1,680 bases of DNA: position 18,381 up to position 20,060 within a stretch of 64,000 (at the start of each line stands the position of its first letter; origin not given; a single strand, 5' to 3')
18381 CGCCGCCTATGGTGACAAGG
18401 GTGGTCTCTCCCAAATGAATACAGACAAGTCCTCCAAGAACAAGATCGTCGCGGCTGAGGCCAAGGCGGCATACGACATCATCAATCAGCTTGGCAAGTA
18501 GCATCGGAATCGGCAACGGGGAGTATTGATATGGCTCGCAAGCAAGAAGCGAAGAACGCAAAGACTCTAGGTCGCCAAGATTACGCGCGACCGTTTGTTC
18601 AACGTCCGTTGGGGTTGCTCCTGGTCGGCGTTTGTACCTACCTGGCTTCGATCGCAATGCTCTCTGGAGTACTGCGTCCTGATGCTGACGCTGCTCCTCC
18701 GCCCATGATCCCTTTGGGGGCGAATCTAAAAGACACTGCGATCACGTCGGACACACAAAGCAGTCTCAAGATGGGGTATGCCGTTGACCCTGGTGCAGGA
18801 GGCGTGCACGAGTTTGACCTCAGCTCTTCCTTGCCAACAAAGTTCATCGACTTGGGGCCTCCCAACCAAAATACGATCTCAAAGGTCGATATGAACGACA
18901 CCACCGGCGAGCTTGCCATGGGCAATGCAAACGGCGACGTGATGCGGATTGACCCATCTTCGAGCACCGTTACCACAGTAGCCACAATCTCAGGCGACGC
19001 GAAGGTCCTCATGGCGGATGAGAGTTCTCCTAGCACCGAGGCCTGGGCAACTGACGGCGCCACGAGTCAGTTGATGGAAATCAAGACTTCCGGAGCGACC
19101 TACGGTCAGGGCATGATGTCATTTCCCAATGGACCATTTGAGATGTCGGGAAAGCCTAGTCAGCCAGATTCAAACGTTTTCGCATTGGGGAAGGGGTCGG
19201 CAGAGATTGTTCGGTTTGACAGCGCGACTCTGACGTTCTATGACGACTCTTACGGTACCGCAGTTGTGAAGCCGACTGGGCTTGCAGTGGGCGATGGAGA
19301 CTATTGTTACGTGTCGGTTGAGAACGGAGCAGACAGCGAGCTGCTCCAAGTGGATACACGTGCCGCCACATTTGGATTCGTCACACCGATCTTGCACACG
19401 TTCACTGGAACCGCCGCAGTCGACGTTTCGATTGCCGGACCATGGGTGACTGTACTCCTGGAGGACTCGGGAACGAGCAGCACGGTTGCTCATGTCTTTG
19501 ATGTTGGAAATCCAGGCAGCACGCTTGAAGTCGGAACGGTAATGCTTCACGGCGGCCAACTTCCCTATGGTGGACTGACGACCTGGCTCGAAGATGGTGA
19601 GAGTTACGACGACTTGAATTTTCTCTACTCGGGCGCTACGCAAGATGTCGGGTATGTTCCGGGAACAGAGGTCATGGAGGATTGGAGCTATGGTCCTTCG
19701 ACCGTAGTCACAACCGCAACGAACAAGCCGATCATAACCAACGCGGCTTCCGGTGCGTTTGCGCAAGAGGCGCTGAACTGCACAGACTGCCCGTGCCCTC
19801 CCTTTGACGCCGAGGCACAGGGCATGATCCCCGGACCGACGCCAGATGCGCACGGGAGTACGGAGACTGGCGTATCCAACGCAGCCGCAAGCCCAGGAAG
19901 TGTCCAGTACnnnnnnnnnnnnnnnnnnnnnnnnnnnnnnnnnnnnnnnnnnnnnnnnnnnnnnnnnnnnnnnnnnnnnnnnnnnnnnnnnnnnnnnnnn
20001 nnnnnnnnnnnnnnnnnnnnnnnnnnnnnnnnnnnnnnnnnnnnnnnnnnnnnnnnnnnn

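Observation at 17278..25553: RHS polymorphic-toxin module: HEAT-repeat accessory gene, 2137-aa Sec-type RHS toxin with an unrecognised C-terminal domain, and an overlapping candidate immunity gene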

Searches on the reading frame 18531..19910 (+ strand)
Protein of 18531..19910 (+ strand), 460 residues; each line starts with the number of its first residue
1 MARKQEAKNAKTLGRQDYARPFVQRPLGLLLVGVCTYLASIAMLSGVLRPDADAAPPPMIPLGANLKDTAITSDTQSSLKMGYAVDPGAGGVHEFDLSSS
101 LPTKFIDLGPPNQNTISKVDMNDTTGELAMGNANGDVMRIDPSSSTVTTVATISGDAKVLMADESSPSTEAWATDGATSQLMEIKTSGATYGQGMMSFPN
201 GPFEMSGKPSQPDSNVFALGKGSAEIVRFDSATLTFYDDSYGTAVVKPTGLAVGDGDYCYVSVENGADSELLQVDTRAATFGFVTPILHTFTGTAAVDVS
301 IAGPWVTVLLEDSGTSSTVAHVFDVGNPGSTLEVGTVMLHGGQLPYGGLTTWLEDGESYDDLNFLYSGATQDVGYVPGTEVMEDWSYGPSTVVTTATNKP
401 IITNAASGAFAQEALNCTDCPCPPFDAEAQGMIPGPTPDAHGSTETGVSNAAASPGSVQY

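Call 11: search_protein_families(library=pfam, proteins=[window:18531-19901:+], max_evalue=10)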
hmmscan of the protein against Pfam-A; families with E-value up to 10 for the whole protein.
seq(457 aa): 0 families

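Call 20: find_homologous_proteins(query=window:18531-19910:+, max_evalue=0.001)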
Query window:18531-19910:+: 8000 candidates shared short words with the query, none scored E <= 0.001.

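Call 55: search_solved_structures(query=A3, max_evalue=10)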
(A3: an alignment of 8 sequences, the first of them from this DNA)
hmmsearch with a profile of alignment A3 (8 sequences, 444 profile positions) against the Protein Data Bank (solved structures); distinct sequences matched with E-value up to 10: 10.
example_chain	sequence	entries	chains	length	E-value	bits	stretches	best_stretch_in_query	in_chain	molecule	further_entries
1l0q_A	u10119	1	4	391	1.4e-17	66.8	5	52-106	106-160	Surface layer protein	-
5c2v_B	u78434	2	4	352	0.009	18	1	56-104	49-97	HYDRAZINE SYNTHASE BETA SUBUNIT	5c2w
1uik_A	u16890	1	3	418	0.1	14.5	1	47-107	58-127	alpha prime subunit of beta-conglycinin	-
8rl2_CG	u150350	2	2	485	0.24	13.3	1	108-140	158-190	Notchless protein homolog 1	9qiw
8fl0_NJ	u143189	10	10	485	0.24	13.3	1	108-140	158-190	Notchless protein homolog 1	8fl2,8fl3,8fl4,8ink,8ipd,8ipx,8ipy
3vgz_A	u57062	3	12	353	0.43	12.4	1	74-109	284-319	Uncharacterized protein YncE | PQQ-dependent catabolism-associated beta-propeller protein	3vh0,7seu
2i3t_A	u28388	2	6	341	1.1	11.1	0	82-151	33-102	Cell cycle arrest protein | CELL CYCLE ARREST PROTEIN BUB3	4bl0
1yfq_A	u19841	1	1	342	1.1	11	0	82-151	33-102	Cell cycle arrest protein BUB3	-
2i3s_A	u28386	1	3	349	1.2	11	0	82-151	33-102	Cell cycle arrest protein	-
1u4c_A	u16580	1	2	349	1.2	11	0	82-151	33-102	Cell cycle arrest protein BUB3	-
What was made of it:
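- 18705..19658 (+): Seven-bladed YVTN-type beta-propeller (residues about 59-376). Profile A3 against PDB: 1L0Q YVTN propeller, E = 1.4e-17 (call 55).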

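Call 68: predict_structure(alignment_id=A3)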
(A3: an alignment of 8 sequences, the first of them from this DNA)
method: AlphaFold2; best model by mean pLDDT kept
length: 456 residues; sequences in the alignment: 8
mean_pLDDT: 68.2   pTM: 0.70
mean pLDDT of the five models: 68.2, 67.9, 67.7, 67.6, 65.5
residues with pLDDT >= 90: 32; 70-90: 251; 50-70: 58; < 50: 115
segments of 3 or more residues with pLDDT < 50: 1-30, 41-56, 389-456
pLDDT, mean of each block of 10 residues (from residue 1): 32 29 40 56 39 49 75 65 84 83 83 73 84 86 88 79 81 83 88 83 78 75 86 86 82 80 89 84 77 89 88 81 76 79 83 74 83 80 63 31 29 31 34 28 27 22
secondary structure, 60 per line:
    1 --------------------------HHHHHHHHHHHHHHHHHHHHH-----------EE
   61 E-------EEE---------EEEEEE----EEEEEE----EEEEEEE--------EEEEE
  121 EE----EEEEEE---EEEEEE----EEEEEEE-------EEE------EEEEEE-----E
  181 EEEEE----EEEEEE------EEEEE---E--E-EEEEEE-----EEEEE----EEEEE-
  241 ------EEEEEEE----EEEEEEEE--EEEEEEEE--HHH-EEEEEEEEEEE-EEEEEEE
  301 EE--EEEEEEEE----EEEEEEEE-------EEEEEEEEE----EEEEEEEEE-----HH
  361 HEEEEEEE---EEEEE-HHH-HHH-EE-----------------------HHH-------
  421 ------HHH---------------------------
elements in order: H27-47 E59-61 E69-71 E81-86 E91-96 E101-107 E116-122 E127-132 E136-141 E146-152 E160-162 E169-174 E180-185 E190-195 E202-206 E215-220 E226-230 E235-239 E247-253 E258-265 E268-275 E282-292 E294-302 E305-312 E317-324 E332-340 E345-353 E362-368 E372-376
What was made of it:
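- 18705..19658 (+): AF2 with an 8-sequence alignment: pTM 0.70, 28 strands, pLDDT 75-89 (call 68).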

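Call 73: fold_search(model_id=the predicted structure, library=pdb)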
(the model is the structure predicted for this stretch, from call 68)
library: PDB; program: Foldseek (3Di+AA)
matches with E <= 10: 1864; with E <= 0.001: 1655
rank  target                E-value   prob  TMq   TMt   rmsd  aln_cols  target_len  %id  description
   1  8unz_B                1.9e-10  1.00  0.50  0.67  16.5       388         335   11  CryoEM structure of beta-2-adrenergic receptor in complex with GTP-bound Gs heterotrimer (Class O) (released 2024-03-06)
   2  8gdz_B                1.9e-10  1.00  0.50  0.67  15.8       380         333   10  CryoEM structure of beta-2-adrenergic receptor in complex with nucleotide-free Gs heterotrimer (#1 of 20) (released 2024-03-06)
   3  8ge4_B                2.4e-10  1.00  0.51  0.68  14.9       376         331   10  CryoEM structure of beta-2-adrenergic receptor in complex with nucleotide-free Gs heterotrimer (#5 of 20) (released 2024-03-06)
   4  8gg8_B                4.9e-10  1.00  0.50  0.67  16.2       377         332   11  CryoEM structure of beta-2-adrenergic receptor in complex with GTP-bound Gs heterotrimer (transition intermediate #14  (released 2024-03-06)
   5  8gfv_B                5.8e-10  1.00  0.49  0.66  16.0       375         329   12  CryoEM structure of beta-2-adrenergic receptor in complex with GTP-bound Gs heterotrimer (transition intermediate #1 o (released 2024-03-06)
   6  7e2x_B                6.1e-10  1.00  0.50  0.67   6.8       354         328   10  Apo serotonin 1A (5-HT1A) receptor-Gi protein complex (released 2021-04-14)
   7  9n6z_LQ               6.1e-10  1.00  0.49  0.29   7.0       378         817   11  SSU processome maturation and disassembly, State D (released 2025-11-05)
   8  5ov3_B                7.4e-10  1.00  0.50  0.69   4.4       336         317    8  Structure of the RbBP5 beta-propeller domain (released 2018-03-28)
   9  5ov3_A                7.8e-10  1.00  0.48  0.64   9.7       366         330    8  Structure of the RbBP5 beta-propeller domain (released 2018-03-28)
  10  8wca_B                8.7e-10  1.00  0.50  0.67   4.0       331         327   11  Cryo-EM structure of the PEA-bound hTAAR1-Gs complex (released 2023-12-27)
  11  6m8s_G                8.7e-10  1.00  0.52  0.68  16.5       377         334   10  Crystal structure of the KCTD12 H1 domain in complex with Gbeta1gamma2 subunits (released 2019-02-27)
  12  8uo1_B                8.7e-10  1.00  0.49  0.64  16.0       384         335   10  CryoEM structure of beta-2-adrenergic receptor in complex with GTP-bound Gs heterotrimer (Class Q) (released 2024-03-06)
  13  9l3y_B                9.2e-10  1.00  0.51  0.68   3.9       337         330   11  Cryo-EM structure of the G-protein coupled receptor 1 (GPR1) in complex with chemerin and Gi1 (released 2025-03-12)
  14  8unw_B                1.0e-09  1.00  0.50  0.66  15.5       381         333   11  CryoEM structure of beta-2-adrenergic receptor in complex with GTP-bound Gs heterotrimer (Class L) (released 2024-03-06)
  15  8wc8_B                1.2e-09  1.00  0.50  0.67   4.1       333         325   11  Cryo-EM structure of the ZH8651-bound hTAAR1-Gs complex (released 2023-12-27)
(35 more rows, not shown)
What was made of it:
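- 18705..19658 (+): Foldseek top hits are 7-bladed propellers, E about 1e-10, TM 0.65-0.73 (call 73).
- Calls 55, 68, 73.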
